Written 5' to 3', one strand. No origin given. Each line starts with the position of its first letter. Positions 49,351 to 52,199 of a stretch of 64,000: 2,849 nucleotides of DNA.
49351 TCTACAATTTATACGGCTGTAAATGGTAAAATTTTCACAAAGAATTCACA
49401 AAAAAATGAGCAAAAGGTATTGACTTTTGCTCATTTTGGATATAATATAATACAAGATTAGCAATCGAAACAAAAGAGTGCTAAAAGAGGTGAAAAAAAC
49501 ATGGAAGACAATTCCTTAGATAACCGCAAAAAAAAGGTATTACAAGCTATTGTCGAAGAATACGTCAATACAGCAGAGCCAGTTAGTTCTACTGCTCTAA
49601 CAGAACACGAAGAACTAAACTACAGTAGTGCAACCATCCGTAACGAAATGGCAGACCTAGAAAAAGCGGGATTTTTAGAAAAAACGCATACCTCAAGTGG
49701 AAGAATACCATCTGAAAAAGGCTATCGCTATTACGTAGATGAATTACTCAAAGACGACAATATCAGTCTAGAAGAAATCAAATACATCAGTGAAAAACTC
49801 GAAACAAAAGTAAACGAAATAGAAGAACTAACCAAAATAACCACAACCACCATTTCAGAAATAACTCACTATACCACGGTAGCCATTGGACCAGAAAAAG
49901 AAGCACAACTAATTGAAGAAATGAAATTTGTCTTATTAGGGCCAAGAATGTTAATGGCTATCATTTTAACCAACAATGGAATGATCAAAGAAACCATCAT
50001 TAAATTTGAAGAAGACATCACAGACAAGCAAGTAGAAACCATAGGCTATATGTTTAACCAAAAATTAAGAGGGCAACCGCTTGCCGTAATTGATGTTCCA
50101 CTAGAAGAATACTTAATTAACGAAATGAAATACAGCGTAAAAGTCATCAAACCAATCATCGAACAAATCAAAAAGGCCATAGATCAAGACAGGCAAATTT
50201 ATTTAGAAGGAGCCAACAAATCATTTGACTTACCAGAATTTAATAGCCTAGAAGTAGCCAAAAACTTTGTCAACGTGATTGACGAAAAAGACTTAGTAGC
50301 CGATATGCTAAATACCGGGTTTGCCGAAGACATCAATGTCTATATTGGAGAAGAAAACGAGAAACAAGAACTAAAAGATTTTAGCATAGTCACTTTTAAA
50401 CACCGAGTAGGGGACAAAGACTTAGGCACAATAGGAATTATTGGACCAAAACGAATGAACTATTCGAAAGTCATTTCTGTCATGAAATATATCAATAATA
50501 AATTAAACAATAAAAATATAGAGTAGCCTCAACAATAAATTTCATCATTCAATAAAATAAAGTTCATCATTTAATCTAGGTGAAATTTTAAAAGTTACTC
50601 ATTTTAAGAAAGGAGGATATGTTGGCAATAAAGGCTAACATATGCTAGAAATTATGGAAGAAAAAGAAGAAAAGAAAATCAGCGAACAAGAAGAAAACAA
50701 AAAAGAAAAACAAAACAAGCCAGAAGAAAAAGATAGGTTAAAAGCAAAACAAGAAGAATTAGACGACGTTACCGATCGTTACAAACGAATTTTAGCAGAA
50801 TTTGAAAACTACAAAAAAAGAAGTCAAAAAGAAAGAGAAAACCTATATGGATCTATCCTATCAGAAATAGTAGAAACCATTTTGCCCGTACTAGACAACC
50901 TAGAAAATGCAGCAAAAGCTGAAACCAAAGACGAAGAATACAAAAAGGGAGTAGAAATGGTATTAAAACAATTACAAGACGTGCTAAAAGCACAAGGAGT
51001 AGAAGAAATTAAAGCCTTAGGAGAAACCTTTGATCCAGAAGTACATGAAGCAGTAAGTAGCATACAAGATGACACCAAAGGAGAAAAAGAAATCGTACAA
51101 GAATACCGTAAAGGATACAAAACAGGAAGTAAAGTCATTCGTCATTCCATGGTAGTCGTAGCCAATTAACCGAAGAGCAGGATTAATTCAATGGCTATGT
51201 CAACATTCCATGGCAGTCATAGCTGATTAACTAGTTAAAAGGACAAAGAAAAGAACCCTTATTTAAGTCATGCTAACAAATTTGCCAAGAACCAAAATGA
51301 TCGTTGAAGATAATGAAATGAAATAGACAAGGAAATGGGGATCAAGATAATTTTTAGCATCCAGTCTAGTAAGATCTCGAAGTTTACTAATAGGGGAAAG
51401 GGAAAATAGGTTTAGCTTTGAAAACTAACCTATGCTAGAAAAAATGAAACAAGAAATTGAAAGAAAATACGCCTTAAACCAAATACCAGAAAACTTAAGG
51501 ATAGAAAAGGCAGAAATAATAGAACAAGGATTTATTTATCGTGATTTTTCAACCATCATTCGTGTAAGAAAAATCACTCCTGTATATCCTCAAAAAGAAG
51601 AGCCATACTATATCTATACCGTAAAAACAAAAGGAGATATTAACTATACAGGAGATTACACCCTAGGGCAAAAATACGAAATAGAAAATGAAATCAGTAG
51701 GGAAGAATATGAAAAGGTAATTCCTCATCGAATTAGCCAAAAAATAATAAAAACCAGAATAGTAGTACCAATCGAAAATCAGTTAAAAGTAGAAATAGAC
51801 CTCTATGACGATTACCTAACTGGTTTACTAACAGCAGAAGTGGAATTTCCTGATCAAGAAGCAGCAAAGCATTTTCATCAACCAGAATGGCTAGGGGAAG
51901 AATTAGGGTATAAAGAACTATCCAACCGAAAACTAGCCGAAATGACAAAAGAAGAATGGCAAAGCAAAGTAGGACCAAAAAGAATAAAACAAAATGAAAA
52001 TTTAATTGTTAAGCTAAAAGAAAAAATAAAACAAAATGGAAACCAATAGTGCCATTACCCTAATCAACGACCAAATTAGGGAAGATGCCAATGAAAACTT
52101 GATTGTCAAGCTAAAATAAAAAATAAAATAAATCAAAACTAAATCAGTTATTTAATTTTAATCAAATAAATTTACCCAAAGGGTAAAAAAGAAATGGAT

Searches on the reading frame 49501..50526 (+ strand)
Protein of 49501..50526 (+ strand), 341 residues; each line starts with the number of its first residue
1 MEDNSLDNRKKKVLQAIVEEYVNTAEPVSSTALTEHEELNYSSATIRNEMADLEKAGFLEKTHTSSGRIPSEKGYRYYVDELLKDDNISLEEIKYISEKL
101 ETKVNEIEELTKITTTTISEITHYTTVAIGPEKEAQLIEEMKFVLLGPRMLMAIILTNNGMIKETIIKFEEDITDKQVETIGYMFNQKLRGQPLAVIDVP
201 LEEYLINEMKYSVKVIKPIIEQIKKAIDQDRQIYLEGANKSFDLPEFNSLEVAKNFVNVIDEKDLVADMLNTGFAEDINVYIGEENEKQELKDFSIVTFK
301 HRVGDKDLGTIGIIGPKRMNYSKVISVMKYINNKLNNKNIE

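Call 10: search_protein_families(library=pfam, proteins=[window:49501-50526:+])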
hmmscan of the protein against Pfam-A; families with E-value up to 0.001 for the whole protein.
window:49501-50526:+ (341 aa): 3 families
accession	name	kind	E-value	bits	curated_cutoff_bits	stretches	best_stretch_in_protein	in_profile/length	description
PF01628.27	HrcA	-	1.8e-52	178.9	22.2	1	109-325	2-215/215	HrcA protein C terminal domain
PF08220.18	HTH_DeoR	-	4.3e-06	26.8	21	1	18-63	5-48/57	DeoR-like helix-turn-helix domain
PF08279.18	HTH_11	-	0.00073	19.8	25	0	14-58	2-44/55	HTH domain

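Call 12: find_encoding_contigs(protein=window:49501-50526:+, flank=3000, max_places=10)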
Protein window:49501-50526:+ (341 aa): 14 contigs read that carry it; 10 places shown.
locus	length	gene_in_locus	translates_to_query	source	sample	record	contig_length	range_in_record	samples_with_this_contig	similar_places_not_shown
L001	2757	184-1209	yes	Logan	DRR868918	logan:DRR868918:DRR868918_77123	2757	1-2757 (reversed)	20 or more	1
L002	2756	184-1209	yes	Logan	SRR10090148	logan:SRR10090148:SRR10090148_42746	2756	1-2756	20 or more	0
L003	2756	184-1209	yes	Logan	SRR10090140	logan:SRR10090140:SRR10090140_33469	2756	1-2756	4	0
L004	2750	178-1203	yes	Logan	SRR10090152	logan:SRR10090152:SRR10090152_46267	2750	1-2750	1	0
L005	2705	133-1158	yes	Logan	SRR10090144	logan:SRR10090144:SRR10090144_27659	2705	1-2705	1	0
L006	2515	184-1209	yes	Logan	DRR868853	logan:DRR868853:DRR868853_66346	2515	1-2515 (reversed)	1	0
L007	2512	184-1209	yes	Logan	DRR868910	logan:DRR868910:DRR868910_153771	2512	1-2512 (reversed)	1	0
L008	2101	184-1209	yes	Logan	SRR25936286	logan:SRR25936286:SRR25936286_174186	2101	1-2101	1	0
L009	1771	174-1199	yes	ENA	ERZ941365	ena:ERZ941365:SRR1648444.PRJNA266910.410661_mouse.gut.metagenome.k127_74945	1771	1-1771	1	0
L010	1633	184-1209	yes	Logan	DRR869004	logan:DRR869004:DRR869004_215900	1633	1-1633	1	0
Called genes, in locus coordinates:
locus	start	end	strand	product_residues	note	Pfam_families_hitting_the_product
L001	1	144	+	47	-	?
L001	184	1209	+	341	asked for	PF08220:HTH_DeoR (faint), PF01628:HrcA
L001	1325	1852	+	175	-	PF01025:GrpE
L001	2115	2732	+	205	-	-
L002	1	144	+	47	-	?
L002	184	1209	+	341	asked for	PF08220:HTH_DeoR (faint), PF01628:HrcA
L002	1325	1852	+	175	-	PF01025:GrpE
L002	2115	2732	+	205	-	-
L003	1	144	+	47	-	?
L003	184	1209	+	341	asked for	PF08220:HTH_DeoR (faint), PF01628:HrcA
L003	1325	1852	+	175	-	PF01025:GrpE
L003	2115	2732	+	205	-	-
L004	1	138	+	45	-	?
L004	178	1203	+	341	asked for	PF08220:HTH_DeoR (faint), PF01628:HrcA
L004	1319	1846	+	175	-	PF01025:GrpE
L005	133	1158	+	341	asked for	PF08220:HTH_DeoR (faint), PF01628:HrcA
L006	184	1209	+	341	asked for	PF08220:HTH_DeoR (faint), PF01628:HrcA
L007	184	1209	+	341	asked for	PF08220:HTH_DeoR (faint), PF01628:HrcA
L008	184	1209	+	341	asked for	PF08220:HTH_DeoR (faint), PF01628:HrcA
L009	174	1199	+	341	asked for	PF08220:HTH_DeoR (faint), PF01628:HrcA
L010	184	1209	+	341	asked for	PF08220:HTH_DeoR (faint), PF01628:HrcA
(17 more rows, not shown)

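Call 18: find_related_loci(query=window:49501-50526:+, collection=genome_contigs, flank=10000)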
Query window:49501-50526:+ (341 aa) in genome_contigs; peptide patterns used: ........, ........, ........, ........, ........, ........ (x = any residue, [..] = any of these).
507 stretches matched a pattern; 396 encode a relative of the query (tblastn E <= 1e-3); the best 80 are kept; 80 distinct loci.
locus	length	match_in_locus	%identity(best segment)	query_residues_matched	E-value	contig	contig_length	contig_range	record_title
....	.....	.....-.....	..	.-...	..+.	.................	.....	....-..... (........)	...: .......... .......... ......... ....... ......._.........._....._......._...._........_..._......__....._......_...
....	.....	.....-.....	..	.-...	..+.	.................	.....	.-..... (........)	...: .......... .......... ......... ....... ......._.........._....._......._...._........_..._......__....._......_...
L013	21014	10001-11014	85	3-340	0e+0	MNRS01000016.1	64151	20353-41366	MAG: Clostridium sp. 28_17 Ley3_66761_scaffold_717, whole genome shotgun sequence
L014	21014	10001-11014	85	3-340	0e+0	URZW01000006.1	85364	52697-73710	uncultured Clostridium sp. isolate UMGS1516 genome assembly, contig: NODE_201_length_85364_cov_7.004220, whole genome sh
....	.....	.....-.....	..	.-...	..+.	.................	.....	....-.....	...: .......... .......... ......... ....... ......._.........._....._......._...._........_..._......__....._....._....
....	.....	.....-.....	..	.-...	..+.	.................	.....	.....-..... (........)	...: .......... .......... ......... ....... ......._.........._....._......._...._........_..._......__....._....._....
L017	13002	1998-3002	85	6-340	0e+0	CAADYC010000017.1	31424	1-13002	MAG TPA_asm: Clostridia bacterium, isolate HGM13651, WGS project CAADYC010000000 data, contig: ERS396347_50_k79_13748, w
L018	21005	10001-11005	85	6-340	0e+0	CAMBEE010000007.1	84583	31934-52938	MAG: uncultured Clostridium sp. isolate SRR17382094_bin.19_metaWRAP_v1.3_MAG genome assembly, contig: ERZ10544646.141, w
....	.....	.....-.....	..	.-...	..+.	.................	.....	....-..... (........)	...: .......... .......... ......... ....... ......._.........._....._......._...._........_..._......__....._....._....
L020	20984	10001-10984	87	13-340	0e+0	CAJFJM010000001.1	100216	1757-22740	uncultured Clostridia bacterium isolate Chicken_20_mag_41 genome assembly, contig: MAGpy_11413_20_idba_bin_41_fascaffold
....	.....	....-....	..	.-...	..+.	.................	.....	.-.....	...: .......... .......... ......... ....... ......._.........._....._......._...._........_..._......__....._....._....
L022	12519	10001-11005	86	6-340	0e+0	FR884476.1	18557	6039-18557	Clostridium sp. CAG:575 genomic scaffold, scf31, whole genome shotgun sequence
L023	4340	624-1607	87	13-340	0e+0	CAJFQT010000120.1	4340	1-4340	uncultured Clostridia bacterium isolate Chicken_15_mag_125 genome assembly, contig: MAGpy_11413_15_idba_bin_125_fascaffo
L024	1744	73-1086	84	3-340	0e+0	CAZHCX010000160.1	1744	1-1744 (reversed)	MAG TPA_asm: uncultured Clostridium sp. isolate binchicken_co353_441 genome assembly, contig: NODE_168789_length_1744_co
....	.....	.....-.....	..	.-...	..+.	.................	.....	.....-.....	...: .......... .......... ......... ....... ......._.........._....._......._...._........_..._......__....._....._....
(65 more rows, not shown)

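Call 44: find_homologous_proteins(query=window:49501-50526:+, max_evalue=1e-100)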
Query window:49501-50526:+ (341 aa): 4084 proteins with E <= 1e-100 among 8000 candidates; the best 120 are listed.
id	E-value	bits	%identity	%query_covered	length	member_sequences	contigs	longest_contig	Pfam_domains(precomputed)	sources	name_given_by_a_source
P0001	9.4e-211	717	99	100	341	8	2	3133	PF01628.28,PF08220.19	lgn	-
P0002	4.3e-189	646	88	100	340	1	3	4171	PF01628.28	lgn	-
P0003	2.3e-188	643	88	100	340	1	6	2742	PF01628.28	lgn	-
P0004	3.1e-188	643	87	100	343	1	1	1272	PF01628.28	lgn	-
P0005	3.6e-184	629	87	98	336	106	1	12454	PF01628.28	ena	-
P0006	1.0e-183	628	85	99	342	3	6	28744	PF01628.28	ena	-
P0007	1.7e-182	624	86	98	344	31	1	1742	PF01628.28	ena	-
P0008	2.2e-181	620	85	98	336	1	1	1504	PF01628.28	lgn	-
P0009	4.6e-181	619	86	98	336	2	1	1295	PF01628.28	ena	-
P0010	1.0e-180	618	86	97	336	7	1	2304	PF01628.28,PF08220.19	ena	-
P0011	2.4e-180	617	85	98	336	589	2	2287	PF01628.28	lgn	-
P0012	3.6e-180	616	84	98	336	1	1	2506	PF01628.28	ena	-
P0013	5.3e-180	616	84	98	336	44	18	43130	PF01628.28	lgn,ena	-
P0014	8.6e-180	615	87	97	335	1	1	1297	PF01628.28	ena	-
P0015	9.7e-180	615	84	98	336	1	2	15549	PF01628.28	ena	-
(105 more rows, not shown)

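Call 45: find_encoding_contigs(protein=P0001, flank=3000, max_places=6)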
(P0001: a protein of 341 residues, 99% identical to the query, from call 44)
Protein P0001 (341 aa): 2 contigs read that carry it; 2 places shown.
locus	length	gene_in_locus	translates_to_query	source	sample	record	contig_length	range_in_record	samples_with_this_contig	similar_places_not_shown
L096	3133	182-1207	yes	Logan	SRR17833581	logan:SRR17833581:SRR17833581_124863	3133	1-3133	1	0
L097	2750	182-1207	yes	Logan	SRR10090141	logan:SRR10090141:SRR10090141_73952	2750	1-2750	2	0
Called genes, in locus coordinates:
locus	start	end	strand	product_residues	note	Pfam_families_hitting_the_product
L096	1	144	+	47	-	?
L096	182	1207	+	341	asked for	PF08220:HTH_DeoR (faint), PF01628:HrcA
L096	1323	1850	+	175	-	PF01025:GrpE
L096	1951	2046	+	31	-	-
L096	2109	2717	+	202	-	-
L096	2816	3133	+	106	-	?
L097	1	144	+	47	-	?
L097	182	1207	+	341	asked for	PF08220:HTH_DeoR (faint), PF01628:HrcA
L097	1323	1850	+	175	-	PF01025:GrpE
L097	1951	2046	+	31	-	-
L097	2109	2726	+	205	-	-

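Call 46: find_encoding_contigs(protein=P0002, flank=3000, max_places=6)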
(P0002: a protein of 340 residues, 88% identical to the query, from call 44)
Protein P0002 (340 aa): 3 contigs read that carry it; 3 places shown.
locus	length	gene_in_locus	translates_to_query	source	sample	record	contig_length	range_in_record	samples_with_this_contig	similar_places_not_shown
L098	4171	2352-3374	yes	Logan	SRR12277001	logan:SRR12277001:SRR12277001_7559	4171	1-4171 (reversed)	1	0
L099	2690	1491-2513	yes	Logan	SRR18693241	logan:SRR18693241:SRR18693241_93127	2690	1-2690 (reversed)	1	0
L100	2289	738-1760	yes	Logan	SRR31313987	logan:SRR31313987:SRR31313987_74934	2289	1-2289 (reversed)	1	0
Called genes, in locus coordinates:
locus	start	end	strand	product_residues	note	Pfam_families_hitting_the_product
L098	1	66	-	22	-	?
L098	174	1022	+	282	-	PF01699:Na_Ca_ex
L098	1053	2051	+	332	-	PF20903:SPL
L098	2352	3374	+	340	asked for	PF01628:HrcA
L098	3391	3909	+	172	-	PF01025:GrpE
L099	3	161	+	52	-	?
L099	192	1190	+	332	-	PF20903:SPL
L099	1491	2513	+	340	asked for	PF01628:HrcA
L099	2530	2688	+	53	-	?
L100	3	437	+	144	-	?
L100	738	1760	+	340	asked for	PF01628:HrcA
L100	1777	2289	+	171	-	?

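Call 47: find_encoding_contigs(protein=P0003, flank=3000, max_places=6)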
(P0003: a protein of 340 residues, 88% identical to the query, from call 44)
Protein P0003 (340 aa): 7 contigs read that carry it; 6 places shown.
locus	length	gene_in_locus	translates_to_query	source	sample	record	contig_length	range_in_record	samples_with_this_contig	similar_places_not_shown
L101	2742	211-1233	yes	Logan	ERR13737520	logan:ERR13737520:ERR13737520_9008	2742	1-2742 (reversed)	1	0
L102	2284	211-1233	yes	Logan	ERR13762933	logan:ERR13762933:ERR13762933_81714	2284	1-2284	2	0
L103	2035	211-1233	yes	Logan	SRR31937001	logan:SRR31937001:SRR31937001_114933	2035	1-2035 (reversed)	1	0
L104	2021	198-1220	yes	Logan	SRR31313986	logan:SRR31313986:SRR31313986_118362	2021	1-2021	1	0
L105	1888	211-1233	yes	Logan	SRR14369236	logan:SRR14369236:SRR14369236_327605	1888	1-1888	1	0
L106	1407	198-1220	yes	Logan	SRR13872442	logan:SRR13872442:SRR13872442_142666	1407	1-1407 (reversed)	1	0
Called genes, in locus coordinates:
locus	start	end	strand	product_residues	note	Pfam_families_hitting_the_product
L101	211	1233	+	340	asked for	PF01628:HrcA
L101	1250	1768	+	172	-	PF01025:GrpE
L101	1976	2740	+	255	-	?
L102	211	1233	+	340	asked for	PF01628:HrcA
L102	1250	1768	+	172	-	PF01025:GrpE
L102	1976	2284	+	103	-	?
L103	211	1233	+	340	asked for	PF01628:HrcA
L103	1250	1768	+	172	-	PF01025:GrpE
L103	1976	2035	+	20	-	PF00012:HSP70 (weak)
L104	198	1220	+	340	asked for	PF01628:HrcA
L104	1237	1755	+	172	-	PF01025:GrpE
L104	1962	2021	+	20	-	PF00012:HSP70 (weak)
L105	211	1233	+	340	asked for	PF01628:HrcA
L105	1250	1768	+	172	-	PF01025:GrpE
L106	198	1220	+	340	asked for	PF01628:HrcA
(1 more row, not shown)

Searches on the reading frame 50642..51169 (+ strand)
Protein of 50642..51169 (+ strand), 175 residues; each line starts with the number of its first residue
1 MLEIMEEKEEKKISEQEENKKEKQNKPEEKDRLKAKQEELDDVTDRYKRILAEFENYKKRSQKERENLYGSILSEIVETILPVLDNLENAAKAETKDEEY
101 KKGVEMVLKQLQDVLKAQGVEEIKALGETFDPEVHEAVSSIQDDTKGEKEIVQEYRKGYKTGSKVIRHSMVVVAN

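Call 10: search_protein_families(library=pfam, proteins=[window:50642-51169:+])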
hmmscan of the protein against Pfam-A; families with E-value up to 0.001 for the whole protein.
window:50642-51169:+ (175 aa): 1 family
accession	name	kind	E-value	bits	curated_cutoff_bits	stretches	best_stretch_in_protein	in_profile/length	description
PF01025.24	GrpE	-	7.8e-44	149.7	25.8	1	16-174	3-164/165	GrpE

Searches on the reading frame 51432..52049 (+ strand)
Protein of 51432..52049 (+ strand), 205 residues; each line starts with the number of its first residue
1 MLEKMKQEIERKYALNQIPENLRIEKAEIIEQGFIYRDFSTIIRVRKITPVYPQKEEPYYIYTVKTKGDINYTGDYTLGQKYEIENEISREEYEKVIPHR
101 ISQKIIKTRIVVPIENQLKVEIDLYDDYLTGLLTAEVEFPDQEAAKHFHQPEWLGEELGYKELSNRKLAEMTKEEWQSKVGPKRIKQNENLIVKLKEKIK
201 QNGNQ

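Call 80: search_protein_families(library=pfam, proteins=[window:51432-52049:+], max_evalue=0.01)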
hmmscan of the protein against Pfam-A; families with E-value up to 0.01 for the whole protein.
window:51432-52049:+ (205 aa): 1 family
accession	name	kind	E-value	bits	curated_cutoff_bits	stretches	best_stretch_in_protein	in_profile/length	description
PF01928.26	CYTH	-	0.00017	21.9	23.2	1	7-161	2-170/179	CYTH domain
